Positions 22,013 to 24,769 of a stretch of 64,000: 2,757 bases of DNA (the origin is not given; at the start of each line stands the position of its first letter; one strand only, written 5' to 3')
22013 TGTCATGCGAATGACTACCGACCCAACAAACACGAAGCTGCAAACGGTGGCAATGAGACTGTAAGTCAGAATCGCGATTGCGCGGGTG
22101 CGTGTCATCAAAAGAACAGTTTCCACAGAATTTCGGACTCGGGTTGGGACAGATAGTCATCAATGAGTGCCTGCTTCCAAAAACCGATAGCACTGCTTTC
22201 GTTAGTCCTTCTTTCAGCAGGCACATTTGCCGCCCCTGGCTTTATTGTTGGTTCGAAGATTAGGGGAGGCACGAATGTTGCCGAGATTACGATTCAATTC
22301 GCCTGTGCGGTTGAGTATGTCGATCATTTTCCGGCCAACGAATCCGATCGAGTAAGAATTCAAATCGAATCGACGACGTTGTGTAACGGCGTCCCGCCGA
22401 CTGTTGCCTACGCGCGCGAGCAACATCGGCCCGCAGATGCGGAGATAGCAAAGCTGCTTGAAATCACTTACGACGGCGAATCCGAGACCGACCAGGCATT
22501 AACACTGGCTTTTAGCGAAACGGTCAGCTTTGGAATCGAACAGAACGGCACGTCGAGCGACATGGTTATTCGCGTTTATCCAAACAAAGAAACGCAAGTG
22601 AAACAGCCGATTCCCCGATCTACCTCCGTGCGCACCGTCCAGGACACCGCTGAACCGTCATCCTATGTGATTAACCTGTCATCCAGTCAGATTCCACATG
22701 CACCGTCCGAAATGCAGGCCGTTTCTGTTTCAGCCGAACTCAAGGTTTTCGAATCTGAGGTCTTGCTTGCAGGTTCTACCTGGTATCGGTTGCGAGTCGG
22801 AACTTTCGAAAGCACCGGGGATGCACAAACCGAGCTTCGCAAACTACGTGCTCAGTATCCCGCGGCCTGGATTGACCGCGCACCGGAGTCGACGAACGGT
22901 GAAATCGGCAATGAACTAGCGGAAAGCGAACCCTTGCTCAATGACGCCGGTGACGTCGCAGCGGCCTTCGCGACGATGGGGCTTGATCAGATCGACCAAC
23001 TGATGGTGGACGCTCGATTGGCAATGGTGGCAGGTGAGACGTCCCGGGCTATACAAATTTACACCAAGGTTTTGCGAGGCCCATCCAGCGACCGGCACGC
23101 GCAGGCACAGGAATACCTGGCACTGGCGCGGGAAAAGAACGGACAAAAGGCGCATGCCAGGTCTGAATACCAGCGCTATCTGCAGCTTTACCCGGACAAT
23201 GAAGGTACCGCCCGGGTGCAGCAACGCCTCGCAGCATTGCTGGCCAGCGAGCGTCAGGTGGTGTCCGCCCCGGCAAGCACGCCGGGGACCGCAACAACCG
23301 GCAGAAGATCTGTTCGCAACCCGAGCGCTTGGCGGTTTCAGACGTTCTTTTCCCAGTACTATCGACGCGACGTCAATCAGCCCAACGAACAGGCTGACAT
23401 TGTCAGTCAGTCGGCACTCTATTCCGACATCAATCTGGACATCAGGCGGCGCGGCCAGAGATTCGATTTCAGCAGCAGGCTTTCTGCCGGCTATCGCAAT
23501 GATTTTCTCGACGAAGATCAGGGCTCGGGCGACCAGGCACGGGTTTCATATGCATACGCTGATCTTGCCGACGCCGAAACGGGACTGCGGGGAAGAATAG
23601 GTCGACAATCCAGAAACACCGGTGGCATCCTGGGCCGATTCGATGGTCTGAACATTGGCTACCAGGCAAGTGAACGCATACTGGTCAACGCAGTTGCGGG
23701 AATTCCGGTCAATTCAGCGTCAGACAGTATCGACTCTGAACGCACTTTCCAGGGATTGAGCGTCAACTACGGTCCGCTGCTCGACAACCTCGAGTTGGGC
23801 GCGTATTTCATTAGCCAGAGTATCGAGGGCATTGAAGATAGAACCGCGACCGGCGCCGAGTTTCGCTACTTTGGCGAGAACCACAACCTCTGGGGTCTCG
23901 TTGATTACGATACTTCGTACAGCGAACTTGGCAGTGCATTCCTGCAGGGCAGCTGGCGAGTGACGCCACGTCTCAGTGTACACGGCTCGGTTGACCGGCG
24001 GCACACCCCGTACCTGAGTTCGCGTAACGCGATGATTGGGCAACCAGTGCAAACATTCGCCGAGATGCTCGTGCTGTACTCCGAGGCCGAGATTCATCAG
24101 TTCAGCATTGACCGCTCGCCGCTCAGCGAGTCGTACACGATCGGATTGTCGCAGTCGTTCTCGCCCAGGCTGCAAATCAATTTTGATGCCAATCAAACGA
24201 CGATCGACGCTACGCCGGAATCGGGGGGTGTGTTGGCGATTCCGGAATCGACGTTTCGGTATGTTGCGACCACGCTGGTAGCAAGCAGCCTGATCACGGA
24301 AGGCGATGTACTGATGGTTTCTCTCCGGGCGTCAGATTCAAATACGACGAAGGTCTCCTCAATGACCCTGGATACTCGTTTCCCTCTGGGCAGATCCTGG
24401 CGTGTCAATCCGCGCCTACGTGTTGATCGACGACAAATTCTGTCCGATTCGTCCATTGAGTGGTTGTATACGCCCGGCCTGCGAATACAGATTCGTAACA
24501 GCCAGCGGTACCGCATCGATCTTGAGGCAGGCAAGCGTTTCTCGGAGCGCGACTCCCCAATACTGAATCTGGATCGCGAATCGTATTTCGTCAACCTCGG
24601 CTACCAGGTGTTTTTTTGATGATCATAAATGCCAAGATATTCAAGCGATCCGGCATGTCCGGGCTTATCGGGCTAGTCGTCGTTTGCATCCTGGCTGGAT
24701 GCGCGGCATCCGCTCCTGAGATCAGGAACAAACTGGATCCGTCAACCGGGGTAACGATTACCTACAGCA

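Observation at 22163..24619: Outer-membrane barrel with SPOR-like and TPR periplasmic domains in place of a plain porin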

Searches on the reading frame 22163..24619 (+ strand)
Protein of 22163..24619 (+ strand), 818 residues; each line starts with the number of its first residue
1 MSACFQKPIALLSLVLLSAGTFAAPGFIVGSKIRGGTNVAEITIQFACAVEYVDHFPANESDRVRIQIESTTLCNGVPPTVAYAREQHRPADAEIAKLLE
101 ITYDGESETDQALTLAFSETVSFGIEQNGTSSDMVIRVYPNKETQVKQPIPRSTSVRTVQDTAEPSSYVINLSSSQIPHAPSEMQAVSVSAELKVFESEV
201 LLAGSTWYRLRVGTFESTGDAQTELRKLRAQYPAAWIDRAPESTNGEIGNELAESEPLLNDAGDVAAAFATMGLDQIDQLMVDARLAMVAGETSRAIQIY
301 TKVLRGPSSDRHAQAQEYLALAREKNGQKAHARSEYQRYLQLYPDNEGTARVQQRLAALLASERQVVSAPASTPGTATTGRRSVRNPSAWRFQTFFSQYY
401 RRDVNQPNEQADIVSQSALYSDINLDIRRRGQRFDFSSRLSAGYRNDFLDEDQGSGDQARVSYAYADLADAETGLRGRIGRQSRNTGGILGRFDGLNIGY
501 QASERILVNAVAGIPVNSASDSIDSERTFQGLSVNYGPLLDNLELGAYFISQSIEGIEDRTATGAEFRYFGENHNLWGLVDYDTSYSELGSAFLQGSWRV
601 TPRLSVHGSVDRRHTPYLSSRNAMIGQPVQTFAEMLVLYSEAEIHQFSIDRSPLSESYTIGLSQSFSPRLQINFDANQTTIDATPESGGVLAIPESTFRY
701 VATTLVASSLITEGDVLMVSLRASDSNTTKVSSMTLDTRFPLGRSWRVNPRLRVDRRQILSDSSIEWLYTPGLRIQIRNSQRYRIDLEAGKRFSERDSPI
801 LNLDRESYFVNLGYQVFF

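Call 3: search_protein_families(library=pfam, proteins=[window:22163-24619:+], max_evalue=1)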
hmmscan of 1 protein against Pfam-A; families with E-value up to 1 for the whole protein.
window:22163-24619:+ (818 aa): 6 families
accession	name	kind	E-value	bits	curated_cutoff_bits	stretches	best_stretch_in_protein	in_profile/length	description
PF05036.18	SPOR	-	3.9e-06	27.5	21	1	199-237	35-74/76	SPOR domain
PF13432.12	TPR_16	-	6e-05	23.8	32.7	1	284-346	4-64/65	Tetratricopeptide repeat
PF13428.12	TPR_14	-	8.7e-05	23.3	23.5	1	314-348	2-36/44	Tetratricopeptide repeat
PF13174.12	TPR_6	-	0.0038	18.2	26.3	1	315-345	2-32/33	Tetratricopeptide repeat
PF07719.23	TPR_2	-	0.0051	17.3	27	1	313-346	1-34/34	Tetratricopeptide repeat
PF13371.12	TPR_9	-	0.33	11.4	35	1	320-357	36-73/73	Tetratricopeptide repeat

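Call 4: search_protein_families(library=ncbifam, proteins=[window:22163-24619:+], max_evalue=1)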
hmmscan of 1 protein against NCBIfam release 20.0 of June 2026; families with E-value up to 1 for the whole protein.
window:22163-24619:+ (818 aa): 9 families
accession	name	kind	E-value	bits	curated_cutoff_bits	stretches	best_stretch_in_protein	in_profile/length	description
TIGR03302.1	OM_YfiO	subfamily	1.1e-06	28.3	81.4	1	278-356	34-113/239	outer membrane protein assembly factor BamD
NF033758.1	gliding_GltE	equivalog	0.0032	16.5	225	1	287-359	96-163/411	adventurous gliding motility TPR repeat lipoprotein GltE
NF040959.1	MamA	equivalog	0.0047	16.4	200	1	285-360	45-115/204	magnetosome protein MamA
TIGR02795.1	tol_pal_ybgF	equivalog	0.0056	17.3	90.1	1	286-356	48-119/119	tol-pal system protein YbgF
TIGR02917.1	PEP_TPR_lipo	equivalog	0.01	13.7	312.2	1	279-369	603-688/899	XrtA/PEP-CTERM system TPR-repeat protein PrsT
NF052415.1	T3SS_chap_SctY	equivalog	0.011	16.2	70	1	266-342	29-106/106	type III secretion apparatus assembly chaperone SctY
NF008068.0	PRK10803.1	equivalog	0.016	15.1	383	1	299-359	202-263/263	cell division protein CpoB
NF047507.1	TPR_BatC_Lepto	exception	0.028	13.9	175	1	290-348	71-131/214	TPR repeat-containing protein BatC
NF008708.0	PRK11713.7-3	equivalog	0.14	11.7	380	1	677-740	17-76/294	16S rRNA (uracil(1498)-N(3))-methyltransferase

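Call 9: find_homologous_proteins(query=window:22163-24616:+, max_evalue=0.00001)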
Query window:22163-24616:+ (818 aa): 701 proteins with E <= 0.00001 among 8000 candidates; the best 120 are listed.
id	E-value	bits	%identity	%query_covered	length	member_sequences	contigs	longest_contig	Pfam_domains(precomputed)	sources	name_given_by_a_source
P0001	0.0e+0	1584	87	100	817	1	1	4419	-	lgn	-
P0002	0.0e+0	1558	85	100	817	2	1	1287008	PF05036.19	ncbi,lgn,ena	-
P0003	0.0e+0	1389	77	98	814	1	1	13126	-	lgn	-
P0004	0.0e+0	1286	70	100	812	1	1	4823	-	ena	-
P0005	0.0e+0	1233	67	99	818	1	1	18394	PF05036.19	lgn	-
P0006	0.0e+0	1227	68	98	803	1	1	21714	PF05036.19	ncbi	-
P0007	0.0e+0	1217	67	100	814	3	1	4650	PF05036.19,PF13432.13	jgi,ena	jgi:tetratricopeptide (TPR) repeat protein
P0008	0.0e+0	1215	67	100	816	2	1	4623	PF05036.19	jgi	-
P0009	0.0e+0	1211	66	100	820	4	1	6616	-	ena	-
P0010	0.0e+0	1211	67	100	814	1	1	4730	-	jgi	jgi:hypothetical protein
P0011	0.0e+0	1210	67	99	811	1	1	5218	PF05036.19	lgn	-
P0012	0.0e+0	1210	67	98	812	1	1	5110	PF05036.19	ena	-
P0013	0.0e+0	1206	66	99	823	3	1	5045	PF05036.19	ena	-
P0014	0.0e+0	1206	66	100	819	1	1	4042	PF05036.19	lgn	-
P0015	0.0e+0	1199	65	100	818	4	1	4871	-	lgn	-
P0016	0.0e+0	1198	65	100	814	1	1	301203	PF05036.19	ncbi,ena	-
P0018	0.0e+0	1141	63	98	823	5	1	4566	PF05036.19,PF13609.13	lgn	-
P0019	0.0e+0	1136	63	100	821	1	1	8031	PF05036.19,PF13432.13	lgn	-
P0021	0.0e+0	1130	63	97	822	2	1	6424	PF05036.19,PF13432.13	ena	-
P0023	0.0e+0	1116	63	98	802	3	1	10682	PF05036.19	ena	-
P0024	0.0e+0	1116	63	99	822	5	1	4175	PF05036.19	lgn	-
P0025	0.0e+0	1115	63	100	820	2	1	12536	PF05036.19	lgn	-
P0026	0.0e+0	1113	63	99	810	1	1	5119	PF05036.19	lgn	-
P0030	0.0e+0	1106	61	100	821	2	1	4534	PF05036.19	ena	-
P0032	0.0e+0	1100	61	99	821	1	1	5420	PF05036.19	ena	-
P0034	0.0e+0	1096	62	99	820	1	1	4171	PF05036.19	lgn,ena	-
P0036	0.0e+0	1087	60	97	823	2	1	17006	PF05036.19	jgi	jgi:tetratricopeptide (TPR) repeat protein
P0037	0.0e+0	1086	61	97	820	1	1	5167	PF05036.19,PF13432.13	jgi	-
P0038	0.0e+0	1083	60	100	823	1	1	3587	PF05036.19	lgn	-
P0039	0.0e+0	1081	60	98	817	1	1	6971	PF05036.19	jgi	-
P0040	0.0e+0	1078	60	99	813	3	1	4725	PF05036.19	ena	-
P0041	0.0e+0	1073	61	100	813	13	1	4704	PF05036.19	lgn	-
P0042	0.0e+0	1073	60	97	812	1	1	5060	PF05036.19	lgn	-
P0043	0.0e+0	1062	59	98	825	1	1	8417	PF05036.19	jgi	-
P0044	0.0e+0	1059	59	100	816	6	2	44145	PF05036.19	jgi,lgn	jgi:tetratricopeptide (TPR) repeat protein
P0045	0.0e+0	1058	59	96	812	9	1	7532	PF05036.19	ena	-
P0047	0.0e+0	1052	59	97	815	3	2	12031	PF05036.19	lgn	-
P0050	0.0e+0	1049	60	98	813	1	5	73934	PF05036.19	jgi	jgi:hypothetical protein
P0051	0.0e+0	1045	58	97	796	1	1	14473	PF05036.19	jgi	-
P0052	0.0e+0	1044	59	98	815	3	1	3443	PF05036.19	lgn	-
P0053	0.0e+0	1044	59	99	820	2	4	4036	PF05036.19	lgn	-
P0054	0.0e+0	1043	57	100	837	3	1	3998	PF05036.19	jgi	jgi:tetratricopeptide (TPR) repeat protein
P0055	0.0e+0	1038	58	98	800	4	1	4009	PF05036.19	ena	-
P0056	0.0e+0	1038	59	97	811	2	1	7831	PF05036.19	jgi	jgi:tetratricopeptide (TPR) repeat protein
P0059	0.0e+0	1035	58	99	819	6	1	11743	PF05036.19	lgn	-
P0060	0.0e+0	1034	59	98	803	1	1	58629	PF05036.19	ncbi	-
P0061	0.0e+0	1034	58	97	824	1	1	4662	PF05036.19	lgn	-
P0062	0.0e+0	1032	57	98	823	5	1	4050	PF05036.19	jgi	-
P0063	0.0e+0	1031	57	100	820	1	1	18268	PF05036.19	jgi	-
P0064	0.0e+0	1029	58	99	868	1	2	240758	PF05036.19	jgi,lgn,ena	jgi:tetratricopeptide (TPR) repeat protein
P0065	0.0e+0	1028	57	98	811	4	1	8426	PF05036.19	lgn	-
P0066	0.0e+0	1025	57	100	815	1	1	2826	PF05036.19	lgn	-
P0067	0.0e+0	1023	58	98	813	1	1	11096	PF05036.19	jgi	jgi:hypothetical protein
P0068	0.0e+0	1021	58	97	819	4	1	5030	PF05036.19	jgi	-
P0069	0.0e+0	1017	58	99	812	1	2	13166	PF05036.19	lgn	-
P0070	0.0e+0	1017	56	100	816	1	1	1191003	PF05036.19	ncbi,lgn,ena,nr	ncbi:MAG: SPOR domain-containing protein [Gammaproteobacteria bacterium]|nr:SPOR domain-containing p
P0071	0.0e+0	1014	58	100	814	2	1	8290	PF05036.19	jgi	jgi:hypothetical protein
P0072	1.5e-297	1008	58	97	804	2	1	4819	PF05036.19,PF13432.13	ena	-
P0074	1.5e-296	1004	57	100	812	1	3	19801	PF05036.19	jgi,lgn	jgi:tetratricopeptide (TPR) repeat protein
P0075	5.1e-296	1002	57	100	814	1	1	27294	PF05036.19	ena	-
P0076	1.4e-295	1001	57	98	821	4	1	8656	PF05036.19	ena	-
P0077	2.3e-295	1000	56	98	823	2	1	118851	PF05036.19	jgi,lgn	-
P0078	5.6e-295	999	56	100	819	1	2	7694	PF05036.19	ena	-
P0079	6.5e-295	999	57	99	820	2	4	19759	PF05036.19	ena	-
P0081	1.2e-294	998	56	100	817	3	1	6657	PF05036.19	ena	-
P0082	1.8e-294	997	57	97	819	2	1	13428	PF05036.19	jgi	-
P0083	8.0e-294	995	58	100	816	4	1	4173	PF05036.19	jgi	jgi:tetratricopeptide (TPR) repeat protein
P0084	1.2e-293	995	57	97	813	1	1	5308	PF05036.19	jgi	jgi:hypothetical protein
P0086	4.4e-292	989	57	97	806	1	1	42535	PF05036.19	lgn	-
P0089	1.3e-291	988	58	99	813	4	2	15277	PF05036.19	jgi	jgi:tetratricopeptide (TPR) repeat protein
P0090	5.7e-291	986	57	97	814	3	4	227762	PF05036.19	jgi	jgi:tetratricopeptide (TPR) repeat protein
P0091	5.8e-290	982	57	97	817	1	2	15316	PF05036.19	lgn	-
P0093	7.3e-290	982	57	97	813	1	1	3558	PF05036.19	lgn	-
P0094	1.9e-289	981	56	97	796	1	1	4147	PF05036.19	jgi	jgi:hypothetical protein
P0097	9.1e-289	979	56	100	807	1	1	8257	PF05036.19,PF13174.13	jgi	jgi:tetratricopeptide (TPR) repeat protein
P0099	1.4e-287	975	57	99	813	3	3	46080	PF05036.19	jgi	jgi:hypothetical protein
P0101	3.9e-287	973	55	100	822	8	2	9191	PF05036.19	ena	-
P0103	4.7e-287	973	55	97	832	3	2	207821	PF05036.19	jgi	-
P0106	3.2e-286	970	56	98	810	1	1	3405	PF05036.19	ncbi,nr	ncbi:MAG: SPOR domain-containing protein [Woeseiaceae bacterium]|nr:SPOR domain-containing protein [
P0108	9.1e-286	969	56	97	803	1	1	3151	PF05036.19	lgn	-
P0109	1.3e-285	968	56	99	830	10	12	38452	PF05036.19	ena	-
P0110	1.5e-285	968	55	98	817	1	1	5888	PF05036.19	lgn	-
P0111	1.6e-285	968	56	97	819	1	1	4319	PF05036.19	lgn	-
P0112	7.4e-285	966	57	98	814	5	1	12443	PF05036.19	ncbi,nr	ncbi:MAG: SPOR domain-containing protein [Gammaproteobacteria bacterium]|nr:SPOR domain-containing p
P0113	2.2e-284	964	55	98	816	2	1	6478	PF05036.19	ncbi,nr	ncbi:MAG: hypothetical protein GY783_19925 [Gammaproteobacteria bacterium]|nr:hypothetical protein [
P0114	2.7e-284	964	55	97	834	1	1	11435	PF05036.19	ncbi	-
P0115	4.7e-284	963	62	85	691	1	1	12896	PF05036.19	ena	-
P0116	8.7e-284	962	56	99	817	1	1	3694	PF05036.19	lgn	-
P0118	1.7e-283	961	56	98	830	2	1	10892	PF05036.19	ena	-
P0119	2.3e-283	961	55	98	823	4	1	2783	PF05036.19,PF13371.13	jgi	-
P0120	3.6e-283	960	56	98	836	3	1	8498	PF05036.19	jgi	jgi:tetratricopeptide (TPR) repeat protein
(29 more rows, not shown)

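Call 19: find_related_loci(query=A1, collection=genome_contigs, flank=10000)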
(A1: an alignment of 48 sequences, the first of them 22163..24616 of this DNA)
Query A1 (818 aa) in genome_contigs; peptide patterns used: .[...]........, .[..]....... (x = any residue, [..] = any of these).
280 stretches matched a pattern; 70 encode a relative of the query (tblastn E <= 1e-3); 70 distinct loci.
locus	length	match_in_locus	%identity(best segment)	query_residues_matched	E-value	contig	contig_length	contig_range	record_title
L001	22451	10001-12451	85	1-818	0e+0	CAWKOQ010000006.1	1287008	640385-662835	MAG: uncultured Gammaproteobacteria bacterium isolate MFD03551.bin.1.156 genome assembly, contig: contig_23985, whole ge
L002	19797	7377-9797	68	9-818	0e+0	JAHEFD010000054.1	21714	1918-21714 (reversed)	MAG: Woeseiaceae bacterium isolate Ww310 NODE_4308_length_21714_cov_15.640300, whole genome shotgun sequence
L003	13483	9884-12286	60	4-815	0e+0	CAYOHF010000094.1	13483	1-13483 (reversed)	MAG TPA_asm: uncultured Woeseiaceae bacterium isolate SRP155585_co2_229 genome assembly, contig: NODE_2929_length_13483_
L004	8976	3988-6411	61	7-818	0e+0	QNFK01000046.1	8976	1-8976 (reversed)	MAG: Gammaproteobacteria bacterium isolate B5_G11 B5_Guay11_scaffold_01290, whole genome shotgun sequence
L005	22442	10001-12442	57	1-818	0e+0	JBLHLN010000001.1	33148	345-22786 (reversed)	MAG: Woeseiaceae bacterium isolate 3300054698_109 Ga0535670_0001554, whole genome shotgun sequence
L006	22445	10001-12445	56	1-818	0e+0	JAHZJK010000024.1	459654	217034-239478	MAG: Gammaproteobacteria bacterium isolate P_S1_bin.8 k141_935927, whole genome shotgun sequence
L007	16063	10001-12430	58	4-818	0e+0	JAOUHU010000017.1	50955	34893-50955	MAG: Gammaproteobacteria bacterium isolate 4_1_May_SF_Bin74 4_1_May_SF_Bin74_scaffold_197_c1, whole genome shotgun seque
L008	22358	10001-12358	57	24-818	0e+0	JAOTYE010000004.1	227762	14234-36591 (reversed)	MAG: Gammaproteobacteria bacterium isolate 21_Jan_SF_Bin38 21_Jan_SF_Bin38_scaffold_19_c1, whole genome shotgun sequence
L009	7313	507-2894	56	12-818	0e+0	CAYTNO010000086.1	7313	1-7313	MAG TPA_asm: uncultured Woeseiaceae bacterium isolate SRP155585_co2_233 genome assembly, contig: NODE_8950_length_7313_c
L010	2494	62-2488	55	9-818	0e+0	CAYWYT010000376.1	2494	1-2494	MAG TPA_asm: uncultured Woeseiaceae bacterium isolate SRP155585_co2_107 genome assembly, contig: NODE_58041_length_2494_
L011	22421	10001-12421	54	5-818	0e+0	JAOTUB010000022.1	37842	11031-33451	MAG: Gammaproteobacteria bacterium isolate 13_July_SF_Bin38 13_July_SF_Bin38_scaffold_295_c1, whole genome shotgun seque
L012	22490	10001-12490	54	4-818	0e+0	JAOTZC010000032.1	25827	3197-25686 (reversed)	MAG: Gammaproteobacteria bacterium isolate 21_Jan_SF_Bin68 21_Jan_SF_Bin68_scaffold_1012_c1, whole genome shotgun sequen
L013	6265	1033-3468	55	9-818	0e+0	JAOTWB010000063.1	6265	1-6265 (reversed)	MAG: Gammaproteobacteria bacterium isolate 13_May_SF_Bin65 13_May_SF_Bin65_scaffold_12179_c1, whole genome shotgun seque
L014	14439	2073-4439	57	21-818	0e+0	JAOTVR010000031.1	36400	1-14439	MAG: Gammaproteobacteria bacterium isolate 13_May_SF_Bin53 13_May_SF_Bin53_scaffold_642_c1, whole genome shotgun sequenc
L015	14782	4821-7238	56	12-818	0e+0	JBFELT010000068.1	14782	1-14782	MAG: Woeseiaceae bacterium isolate Mix_mud02.2020.12.58 k141_1708945_length_14782_cov_10.0000, whole genome shotgun sequ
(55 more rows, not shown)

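Call 24: search_solved_structures(query=A1, max_evalue=1, show_alignments=2)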
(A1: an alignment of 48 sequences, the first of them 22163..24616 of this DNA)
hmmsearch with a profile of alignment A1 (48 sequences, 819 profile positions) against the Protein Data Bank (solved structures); distinct sequences matched with E-value up to 1: 9.
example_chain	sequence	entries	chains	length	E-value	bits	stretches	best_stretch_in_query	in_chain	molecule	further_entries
6g5s_A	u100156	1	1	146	9.1e-06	27.3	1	306-362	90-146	Cell division coordinator CpoB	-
9gzg_A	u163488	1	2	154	0.00085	20.8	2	294-353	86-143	Engineered CTPR protein with glutamic acids for conductivity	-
2lfv_A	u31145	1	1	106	0.005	18.3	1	167-237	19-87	Protein damX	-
1qz2_A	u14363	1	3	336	0.13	13.6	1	335-388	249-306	FK506-binding protein 4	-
1p5q_A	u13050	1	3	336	0.15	13.4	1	334-388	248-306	FK506-binding protein 4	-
8ffv_D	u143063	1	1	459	0.22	12.8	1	335-388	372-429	Peptidyl-prolyl cis-trans isomerase FKBP4, N-terminally processed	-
2xev_A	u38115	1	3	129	0.56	11.5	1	305-361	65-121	YBGF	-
6h3i_F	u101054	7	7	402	0.56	11.5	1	530-572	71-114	PorV | Type IX secretion system protein PorV domain-containing protein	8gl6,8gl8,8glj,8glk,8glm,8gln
7obi_A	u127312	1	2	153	0.59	11.4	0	294-352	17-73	CTPR-rv4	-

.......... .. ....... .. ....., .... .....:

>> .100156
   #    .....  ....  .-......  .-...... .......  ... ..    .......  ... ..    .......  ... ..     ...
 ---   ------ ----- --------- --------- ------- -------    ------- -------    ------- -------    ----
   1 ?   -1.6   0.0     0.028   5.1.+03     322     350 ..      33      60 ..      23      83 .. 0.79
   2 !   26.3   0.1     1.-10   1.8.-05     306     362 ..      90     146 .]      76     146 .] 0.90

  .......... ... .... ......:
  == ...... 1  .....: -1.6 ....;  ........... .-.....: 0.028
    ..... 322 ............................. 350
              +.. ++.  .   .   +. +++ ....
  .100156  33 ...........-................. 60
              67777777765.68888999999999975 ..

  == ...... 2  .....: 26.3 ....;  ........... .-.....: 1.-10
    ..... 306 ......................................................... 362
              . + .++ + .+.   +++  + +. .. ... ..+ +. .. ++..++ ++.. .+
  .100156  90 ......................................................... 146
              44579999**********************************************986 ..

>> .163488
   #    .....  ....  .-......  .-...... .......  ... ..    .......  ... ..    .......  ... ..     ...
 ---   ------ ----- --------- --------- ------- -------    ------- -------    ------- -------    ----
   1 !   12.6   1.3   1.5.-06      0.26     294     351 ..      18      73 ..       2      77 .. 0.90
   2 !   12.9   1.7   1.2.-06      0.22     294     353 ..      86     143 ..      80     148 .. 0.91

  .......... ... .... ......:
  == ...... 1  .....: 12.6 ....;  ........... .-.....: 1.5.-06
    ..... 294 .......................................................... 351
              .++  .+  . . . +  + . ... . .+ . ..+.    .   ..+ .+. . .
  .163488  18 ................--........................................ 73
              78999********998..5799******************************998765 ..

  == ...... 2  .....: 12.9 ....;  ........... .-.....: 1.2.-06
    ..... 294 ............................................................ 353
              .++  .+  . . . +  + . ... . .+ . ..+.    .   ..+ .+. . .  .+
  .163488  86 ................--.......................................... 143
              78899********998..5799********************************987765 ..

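Call 25: search_protein_families(library=pfam, alignment_id=A1, max_evalue=0.01)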
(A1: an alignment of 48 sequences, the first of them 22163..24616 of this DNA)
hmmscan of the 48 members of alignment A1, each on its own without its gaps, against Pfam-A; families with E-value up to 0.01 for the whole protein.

A. member 1, window:22163-24616:+ (818 aa): 5 families
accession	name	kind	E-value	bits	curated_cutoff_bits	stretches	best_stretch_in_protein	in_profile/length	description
PF05036.18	SPOR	-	3.9e-06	27.5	21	1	199-237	35-74/76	SPOR domain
PF13432.12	TPR_16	-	6e-05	23.8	32.7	1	284-346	4-64/65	Tetratricopeptide repeat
PF13428.12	TPR_14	-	8.7e-05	23.3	23.5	0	314-348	2-36/44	Tetratricopeptide repeat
PF13174.12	TPR_6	-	0.0038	18.2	26.3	0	315-345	2-32/33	Tetratricopeptide repeat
PF07719.23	TPR_2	-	0.0051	17.3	27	0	313-346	1-34/34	Tetratricopeptide repeat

B. families by the number of members that match (of 48 scanned): 14 families
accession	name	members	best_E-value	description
PF05036.18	SPOR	47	1.9e-09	SPOR domain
PF13174.12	TPR_6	37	1e-05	Tetratricopeptide repeat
PF13432.12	TPR_16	29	3.3e-06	Tetratricopeptide repeat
PF13428.12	TPR_14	27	6.9e-06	Tetratricopeptide repeat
PF13371.12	TPR_9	25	6.9e-06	Tetratricopeptide repeat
PF07719.23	TPR_2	20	0.00038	Tetratricopeptide repeat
PF13525.12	YfiO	9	0.00031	Outer membrane lipoprotein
PF13505.12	OMP_b-brl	2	0.00065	Outer membrane protein beta-barrel domain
PF14559.12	TPR_19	2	0.0015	Tetratricopeptide repeat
PF13424.12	TPR_12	2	0.0056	Tetratricopeptide repeat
PF14863.12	Alkyl_sulf_dimr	2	0.0076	Alkyl sulfatase dimerisation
PF24575.1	TPR_Slam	1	0.00044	Surface lipoprotein assembly modifier, N-terminal TPR repeats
PF10677.15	DUF2490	1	0.0038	Protein of unknown function (DUF2490)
PF23914.1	TPR_CcmH_CycH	1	0.0061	Cytochrome c-type biogenesis protein H TPR domain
